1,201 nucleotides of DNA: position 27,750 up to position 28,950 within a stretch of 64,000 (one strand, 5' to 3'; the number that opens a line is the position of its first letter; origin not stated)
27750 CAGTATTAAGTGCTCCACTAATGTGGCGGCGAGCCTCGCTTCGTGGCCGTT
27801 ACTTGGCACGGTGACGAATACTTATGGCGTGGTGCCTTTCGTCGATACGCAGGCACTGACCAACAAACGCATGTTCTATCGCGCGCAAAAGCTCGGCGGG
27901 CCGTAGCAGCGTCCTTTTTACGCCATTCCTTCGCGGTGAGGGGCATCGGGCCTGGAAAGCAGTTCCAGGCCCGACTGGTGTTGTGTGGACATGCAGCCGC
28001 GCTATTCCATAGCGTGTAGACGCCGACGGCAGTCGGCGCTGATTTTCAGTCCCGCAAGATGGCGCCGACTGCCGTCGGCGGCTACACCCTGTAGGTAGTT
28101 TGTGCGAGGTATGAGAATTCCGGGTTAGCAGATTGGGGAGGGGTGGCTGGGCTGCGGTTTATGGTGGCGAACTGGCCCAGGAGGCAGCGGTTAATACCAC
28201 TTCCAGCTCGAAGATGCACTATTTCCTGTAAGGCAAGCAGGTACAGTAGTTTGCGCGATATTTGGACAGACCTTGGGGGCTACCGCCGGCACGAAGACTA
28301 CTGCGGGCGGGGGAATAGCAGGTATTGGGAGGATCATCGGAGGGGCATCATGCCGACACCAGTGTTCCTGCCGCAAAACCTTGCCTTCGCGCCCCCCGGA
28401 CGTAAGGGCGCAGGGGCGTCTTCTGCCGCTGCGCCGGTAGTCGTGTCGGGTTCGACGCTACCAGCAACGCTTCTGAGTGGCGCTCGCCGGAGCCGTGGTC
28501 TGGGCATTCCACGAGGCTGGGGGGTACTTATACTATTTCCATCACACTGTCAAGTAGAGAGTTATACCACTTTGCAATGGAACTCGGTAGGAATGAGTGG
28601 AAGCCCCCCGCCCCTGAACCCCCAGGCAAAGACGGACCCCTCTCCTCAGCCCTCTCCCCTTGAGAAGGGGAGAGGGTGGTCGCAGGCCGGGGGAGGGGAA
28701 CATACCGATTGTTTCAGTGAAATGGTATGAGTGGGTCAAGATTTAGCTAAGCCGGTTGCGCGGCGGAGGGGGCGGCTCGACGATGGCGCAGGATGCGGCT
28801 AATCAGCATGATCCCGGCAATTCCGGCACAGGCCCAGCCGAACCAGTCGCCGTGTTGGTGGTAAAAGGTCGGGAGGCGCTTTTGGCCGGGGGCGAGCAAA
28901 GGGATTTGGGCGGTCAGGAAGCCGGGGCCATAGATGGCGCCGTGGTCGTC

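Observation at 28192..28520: Two ~330-nt non-coding paralogues (28192-28520 and 50646-50973) with compensatory substitutions: candidate structured RNA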

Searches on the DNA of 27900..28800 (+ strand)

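Call 9: search_rna_families(source=window, start=27900, end=28800, threshold=evalue, max_evalue=10, show_alignments=3)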
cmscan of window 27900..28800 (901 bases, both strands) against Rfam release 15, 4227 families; matches with E-value up to 10: 12.
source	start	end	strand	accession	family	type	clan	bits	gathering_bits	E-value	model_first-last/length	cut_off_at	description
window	28013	28088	+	RF03937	mir-9456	Gene; miRNA;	-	32.6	80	0.00026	1-68/68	no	mir-9456 microRNA precursor family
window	28013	28088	-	RF03937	mir-9456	Gene; miRNA;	-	32.6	80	0.00027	1-68/68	no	mir-9456 microRNA precursor family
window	28008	28091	+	RF03314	mir-1908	Gene; miRNA;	-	25.3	82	0.28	1-73/73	no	mir-1908 microRNA precursor family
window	28648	28675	-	RF02795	Pab91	Gene; snRNA; snoRNA; HACA-box;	-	17.9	71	2.1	1-57/57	no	Pab91 RNA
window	28637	28702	+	RF02795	Pab91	Gene; snRNA; snoRNA; HACA-box;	-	17.6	71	2.5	1-57/57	no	Pab91 RNA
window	28632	28703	+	RF03406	mir-3099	Gene; miRNA;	-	17.4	95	2.2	1-84/84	no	mir-3099 microRNA precursor family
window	28632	28685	+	RF03301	mir-3154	Gene; miRNA;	-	16.9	64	4.2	1-86/86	no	mir-3154 microRNA precursor family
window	28632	28691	-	RF03960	mir-6644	Gene; miRNA;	-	16.6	82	2.4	1-67/67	no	mir-6644 microRNA precursor family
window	28606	28687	-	RF03627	mir-9168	Gene; miRNA;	-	16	100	5.8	1-95/95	no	mir-9168 microRNA precursor family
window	27943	28008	-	RF02985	ftsZ-DE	Gene; sRNA;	-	15.2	72.2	4.4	1-69/69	no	ftsZ-DE RNA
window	28636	28692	-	RF01015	mir-885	Gene; miRNA;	-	14.7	66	8.3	1-74/74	no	mir-885 microRNA precursor family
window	28650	28698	+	RF01762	whalefall-1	Gene; sRNA;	-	11.9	37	7.9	1-56/56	no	Whalefall-1 RNA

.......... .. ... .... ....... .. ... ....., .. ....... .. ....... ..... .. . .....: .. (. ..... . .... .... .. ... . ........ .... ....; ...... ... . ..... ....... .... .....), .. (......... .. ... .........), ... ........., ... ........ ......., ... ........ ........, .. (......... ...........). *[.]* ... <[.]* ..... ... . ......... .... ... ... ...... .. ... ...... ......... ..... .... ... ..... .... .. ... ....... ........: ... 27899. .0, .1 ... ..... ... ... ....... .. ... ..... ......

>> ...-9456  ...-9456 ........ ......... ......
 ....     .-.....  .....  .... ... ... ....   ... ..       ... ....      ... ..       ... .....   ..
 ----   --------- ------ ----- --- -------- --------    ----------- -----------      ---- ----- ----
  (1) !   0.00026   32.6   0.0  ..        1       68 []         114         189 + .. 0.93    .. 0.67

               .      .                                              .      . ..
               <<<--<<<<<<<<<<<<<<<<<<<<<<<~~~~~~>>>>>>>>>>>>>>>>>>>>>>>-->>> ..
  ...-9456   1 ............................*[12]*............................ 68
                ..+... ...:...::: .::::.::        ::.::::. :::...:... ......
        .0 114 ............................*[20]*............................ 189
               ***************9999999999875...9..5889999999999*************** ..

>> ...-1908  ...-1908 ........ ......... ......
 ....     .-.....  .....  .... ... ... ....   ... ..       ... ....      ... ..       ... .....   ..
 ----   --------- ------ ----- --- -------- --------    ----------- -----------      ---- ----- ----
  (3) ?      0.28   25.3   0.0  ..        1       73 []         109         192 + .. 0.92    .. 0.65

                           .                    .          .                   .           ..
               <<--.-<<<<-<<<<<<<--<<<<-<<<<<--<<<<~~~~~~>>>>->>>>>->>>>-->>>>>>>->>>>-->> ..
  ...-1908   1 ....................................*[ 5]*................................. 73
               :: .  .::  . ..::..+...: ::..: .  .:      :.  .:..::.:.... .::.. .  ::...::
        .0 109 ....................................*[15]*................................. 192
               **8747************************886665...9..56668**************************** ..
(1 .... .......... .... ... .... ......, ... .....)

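Call 16: search_dna_similar(query=window:28192-28520:+, collection=plasmids, mode=distant, max_evalue=0.01)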
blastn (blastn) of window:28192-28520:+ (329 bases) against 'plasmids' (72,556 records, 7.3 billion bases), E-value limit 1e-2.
No match.

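Call 90: build_rna_model(alignment_id=A5, structure=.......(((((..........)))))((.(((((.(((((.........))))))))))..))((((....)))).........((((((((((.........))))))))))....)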
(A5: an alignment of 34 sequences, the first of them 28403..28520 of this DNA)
Model R1 built from alignment A5 (34 sequences, 118 columns); structure: as given.
model positions 118; base pairs 31; branch points 3; effective number of sequences 1.11; information 0.59 bits per position. Calibrated on 0.2 Mb of random sequence (short: E-values are rough).
structure used (alignment columns):
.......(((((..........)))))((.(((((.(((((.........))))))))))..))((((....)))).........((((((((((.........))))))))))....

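Call 91: search_with_rna_model(model_id=R1, sources=[window, L001, L002, L003, L004, L005, L006, L007, L008, L009, L010, L011, L012, L013, L014, L015, L016, L017, L018, L019, L020, L021, L022, L023, L024, L025, L026, L027, L028, L029, L030, L031, L032, L033, L034, L035, L036, L037, L038, L039, L040, L041, L042, L043, L044, L045, L046, L047, L048, L049, L050, L051, L052, L053, L054, L055, L056, L057, L058, L059, L060, L061, L062, L063, L064, L065, L066, L067, L068, L069, L070, L071, L072, L073, L074, L075, L076, L077, L078, L079, L080, L081, L082, L083, L084, L085, L086, L087, L088, L089, L090, L091, L092, L093, L094, L095, L096, L097, L098, L099], max_evalue=0.001, make_alignment=true)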
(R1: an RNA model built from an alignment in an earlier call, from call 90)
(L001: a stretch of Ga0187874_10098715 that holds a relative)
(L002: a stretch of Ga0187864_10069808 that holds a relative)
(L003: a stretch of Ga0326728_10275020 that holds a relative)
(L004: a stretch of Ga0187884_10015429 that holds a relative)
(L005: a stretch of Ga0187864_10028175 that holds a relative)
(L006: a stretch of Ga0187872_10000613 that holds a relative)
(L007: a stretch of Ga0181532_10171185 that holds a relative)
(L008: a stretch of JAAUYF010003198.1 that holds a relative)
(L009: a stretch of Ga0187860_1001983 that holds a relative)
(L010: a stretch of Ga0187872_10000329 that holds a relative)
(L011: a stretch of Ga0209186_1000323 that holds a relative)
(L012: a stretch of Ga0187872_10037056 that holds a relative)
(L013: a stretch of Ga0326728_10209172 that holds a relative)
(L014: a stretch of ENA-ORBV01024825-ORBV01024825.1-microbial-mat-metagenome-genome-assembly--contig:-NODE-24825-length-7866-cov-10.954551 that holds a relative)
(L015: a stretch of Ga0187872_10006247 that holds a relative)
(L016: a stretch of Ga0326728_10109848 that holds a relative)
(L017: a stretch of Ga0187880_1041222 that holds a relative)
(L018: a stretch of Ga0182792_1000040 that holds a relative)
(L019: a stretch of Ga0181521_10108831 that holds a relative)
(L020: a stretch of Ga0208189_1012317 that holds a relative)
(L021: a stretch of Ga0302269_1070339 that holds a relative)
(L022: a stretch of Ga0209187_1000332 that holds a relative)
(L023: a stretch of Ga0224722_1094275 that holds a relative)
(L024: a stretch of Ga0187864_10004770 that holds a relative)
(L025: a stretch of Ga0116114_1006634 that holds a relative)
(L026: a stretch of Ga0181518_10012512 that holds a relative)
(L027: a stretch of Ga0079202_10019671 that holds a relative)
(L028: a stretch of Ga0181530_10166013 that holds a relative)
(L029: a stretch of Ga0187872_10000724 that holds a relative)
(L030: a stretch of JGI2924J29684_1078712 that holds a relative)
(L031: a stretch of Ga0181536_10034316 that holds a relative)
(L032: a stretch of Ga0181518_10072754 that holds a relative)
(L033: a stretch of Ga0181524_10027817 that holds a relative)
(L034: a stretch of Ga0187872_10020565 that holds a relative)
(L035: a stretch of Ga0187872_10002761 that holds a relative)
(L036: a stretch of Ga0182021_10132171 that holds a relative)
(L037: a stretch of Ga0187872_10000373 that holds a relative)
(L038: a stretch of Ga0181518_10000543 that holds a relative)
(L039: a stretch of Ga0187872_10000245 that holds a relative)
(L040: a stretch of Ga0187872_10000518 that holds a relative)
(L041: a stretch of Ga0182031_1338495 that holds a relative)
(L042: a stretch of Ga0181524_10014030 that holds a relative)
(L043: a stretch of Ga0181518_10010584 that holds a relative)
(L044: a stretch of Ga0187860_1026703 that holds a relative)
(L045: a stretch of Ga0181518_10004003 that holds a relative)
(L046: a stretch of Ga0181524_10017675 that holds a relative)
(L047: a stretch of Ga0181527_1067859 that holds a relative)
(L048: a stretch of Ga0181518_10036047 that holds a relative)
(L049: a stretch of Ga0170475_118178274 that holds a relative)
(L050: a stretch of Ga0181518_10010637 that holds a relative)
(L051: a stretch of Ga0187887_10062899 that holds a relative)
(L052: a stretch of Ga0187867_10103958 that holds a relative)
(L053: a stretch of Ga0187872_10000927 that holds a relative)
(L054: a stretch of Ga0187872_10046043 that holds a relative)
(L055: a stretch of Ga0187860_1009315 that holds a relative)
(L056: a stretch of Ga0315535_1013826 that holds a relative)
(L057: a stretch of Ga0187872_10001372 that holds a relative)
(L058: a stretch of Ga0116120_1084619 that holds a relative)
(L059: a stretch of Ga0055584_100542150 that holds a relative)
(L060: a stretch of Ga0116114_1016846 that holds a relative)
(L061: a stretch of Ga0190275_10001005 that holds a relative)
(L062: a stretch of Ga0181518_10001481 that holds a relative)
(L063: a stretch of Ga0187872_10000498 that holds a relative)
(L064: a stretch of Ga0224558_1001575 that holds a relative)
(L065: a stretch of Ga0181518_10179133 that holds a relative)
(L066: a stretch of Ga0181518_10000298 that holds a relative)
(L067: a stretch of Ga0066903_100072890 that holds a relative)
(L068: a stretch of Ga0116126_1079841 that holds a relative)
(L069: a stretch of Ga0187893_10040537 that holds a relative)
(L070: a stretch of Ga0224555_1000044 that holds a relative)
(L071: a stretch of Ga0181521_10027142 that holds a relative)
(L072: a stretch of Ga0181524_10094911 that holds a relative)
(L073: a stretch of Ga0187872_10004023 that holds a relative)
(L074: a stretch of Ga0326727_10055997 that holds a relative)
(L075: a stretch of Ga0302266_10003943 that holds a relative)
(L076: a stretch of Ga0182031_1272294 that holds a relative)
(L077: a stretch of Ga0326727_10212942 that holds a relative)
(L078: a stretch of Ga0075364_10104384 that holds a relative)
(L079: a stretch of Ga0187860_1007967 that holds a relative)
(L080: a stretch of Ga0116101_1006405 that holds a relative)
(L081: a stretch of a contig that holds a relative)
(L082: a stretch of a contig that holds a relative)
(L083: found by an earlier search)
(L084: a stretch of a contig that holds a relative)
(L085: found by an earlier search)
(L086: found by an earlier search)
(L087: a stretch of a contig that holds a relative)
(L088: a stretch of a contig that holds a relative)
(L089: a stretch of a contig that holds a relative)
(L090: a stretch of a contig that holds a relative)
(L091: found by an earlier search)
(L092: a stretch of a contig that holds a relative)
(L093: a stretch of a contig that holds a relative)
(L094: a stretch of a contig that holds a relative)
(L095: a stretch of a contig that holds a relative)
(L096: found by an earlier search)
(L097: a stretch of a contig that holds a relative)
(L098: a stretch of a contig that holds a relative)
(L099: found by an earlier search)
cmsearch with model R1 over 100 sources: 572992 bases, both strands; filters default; matches with E-value up to 0.001: 75.
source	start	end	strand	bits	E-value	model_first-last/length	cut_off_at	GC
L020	821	938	-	141.6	1e-31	1-118/118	no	0.66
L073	104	221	-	141.6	1e-31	1-118/118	no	0.66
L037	337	454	-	140.9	1.6e-31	1-118/118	no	0.68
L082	4229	4346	-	140.8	1.6e-31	1-118/118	no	0.65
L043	3632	3749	+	140.8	1.7e-31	1-118/118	no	0.67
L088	4812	4929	-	140.8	1.7e-31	1-118/118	no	0.67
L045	3436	3553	-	140.4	2e-31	1-118/118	no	0.63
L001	835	952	+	140.3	2.2e-31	1-118/118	no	0.64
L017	1283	1400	-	140.3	2.2e-31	1-118/118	no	0.64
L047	962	1079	-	140.3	2.2e-31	1-118/118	no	0.64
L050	290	407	-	140.1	2.4e-31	1-118/118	no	0.65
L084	290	407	-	140.1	2.4e-31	1-118/118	no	0.65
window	50857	50974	-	139.6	3.2e-31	1-118/118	no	0.65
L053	2133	2250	-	139.3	3.7e-31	1-118/118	no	0.67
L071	3690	3807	-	139.3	3.7e-31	1-118/118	no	0.67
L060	2047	2164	-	139.2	4e-31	1-118/118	no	0.69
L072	588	705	-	139.2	4e-31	1-118/118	no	0.64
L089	5399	5516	+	139.2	4e-31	1-118/118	no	0.64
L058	435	552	-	138.9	4.7e-31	1-118/118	no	0.65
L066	494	611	+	138.9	4.7e-31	1-118/118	no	0.68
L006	4701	4818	-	137.5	1e-30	1-118/118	no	0.67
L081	2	119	+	136.7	1.6e-30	1-118/118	no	0.64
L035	14725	14842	+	136.2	2.1e-30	1-118/118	no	0.66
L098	290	407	-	134.1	6.9e-30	1-118/118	no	0.64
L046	5117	5234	-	132.4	1.7e-29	1-118/118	no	0.66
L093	10050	10167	-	132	2.2e-29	1-118/118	no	0.67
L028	962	1079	+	131.9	2.2e-29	1-118/118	no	0.64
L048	206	323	-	131.9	2.2e-29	1-118/118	no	0.64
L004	4148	4263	+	131.4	2.9e-29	1-116/118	3'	0.66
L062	5026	5143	-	131.3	3.2e-29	1-118/118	no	0.67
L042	5832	5949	+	131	3.7e-29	1-118/118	no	0.64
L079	6597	6714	+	131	3.7e-29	1-118/118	no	0.64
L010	1729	1846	+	130.4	5.3e-29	1-118/118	no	0.66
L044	2599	2716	-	128.6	1.4e-28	1-118/118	no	0.68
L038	2387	2504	+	128.6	1.4e-28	1-118/118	no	0.66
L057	12924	13041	+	126.7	4e-28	1-118/118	no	0.62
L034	270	387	-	125.8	6.8e-28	1-118/118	no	0.69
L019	921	1038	+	124.5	1.3e-27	1-118/118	no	0.67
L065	43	160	+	124.5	1.4e-27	1-118/118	no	0.64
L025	3027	3143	-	123.9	1.8e-27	1-118/118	no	0.68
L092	5819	5935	+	123.9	1.8e-27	1-118/118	no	0.68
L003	299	416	-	123.6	2.2e-27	1-118/118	no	0.69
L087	1599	1716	+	123.3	2.7e-27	1-118/118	no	0.69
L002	216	333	+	123.1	3e-27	1-118/118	no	0.69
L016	329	446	-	122.6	3.9e-27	1-118/118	no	0.66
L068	241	358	+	122.3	4.6e-27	1-118/118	no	0.68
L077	1724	1841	+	118.3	4.2e-26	1-118/118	no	0.65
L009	412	524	+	118.3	4.2e-26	1-118/118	no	0.68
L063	638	750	+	118.3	4.2e-26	1-118/118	no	0.68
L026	5913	6030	-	117.3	7.3e-26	1-118/118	no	0.68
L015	1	108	-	116.8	9.7e-26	1-108/118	3'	0.66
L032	1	107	+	115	2.5e-25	12-118/118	5'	0.66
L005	2108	2225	+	114.1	4.2e-25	1-118/118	no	0.67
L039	9430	9533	-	112.7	9.3e-25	15-118/118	5'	0.67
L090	2986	3103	+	112.5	1e-24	1-118/118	no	0.67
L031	1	96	+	108.4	9.8e-24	23-118/118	5'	0.68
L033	3872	3967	-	108.4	9.8e-24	23-118/118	5'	0.68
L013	90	207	-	103.9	1.2e-22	1-118/118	no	0.67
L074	3351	3468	-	98.5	2.3e-21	1-118/118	no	0.66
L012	1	96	-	94.9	1.7e-20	1-96/118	3'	0.7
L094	1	96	-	94.9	1.7e-20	1-96/118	3'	0.7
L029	11008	11093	-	94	2.9e-20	33-118/118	5'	0.65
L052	959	1077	-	89.8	3e-19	1-118/118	no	0.71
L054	1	90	-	89.3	3.8e-19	1-90/118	3'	0.7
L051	298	387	+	80.1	6.3e-17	1-118/118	no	0.67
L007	284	397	+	73.2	2.9e-15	1-118/118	no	0.72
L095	1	65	+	66.2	1.4e-13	54-118/118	5'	0.65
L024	5412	5539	+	52.6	2.6e-10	1-118/118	no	0.55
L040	723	850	+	52.6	2.6e-10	1-118/118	no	0.55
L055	1881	2008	+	52.6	2.6e-10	1-118/118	no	0.55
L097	1632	1749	-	52.3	3e-10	1-118/118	no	0.67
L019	1002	1137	-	35.2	3.9e-06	1-118/118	no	0.6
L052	915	995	+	26.8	0.00041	1-118/118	no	0.69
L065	124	296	-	25.8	0.00071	1-118/118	no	0.6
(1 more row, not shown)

Alignment A6: 75 matches aligned to the model, 238 columns, each read 5' to 3' on its own strand. Consensus structure (alignment columns), stored with it:
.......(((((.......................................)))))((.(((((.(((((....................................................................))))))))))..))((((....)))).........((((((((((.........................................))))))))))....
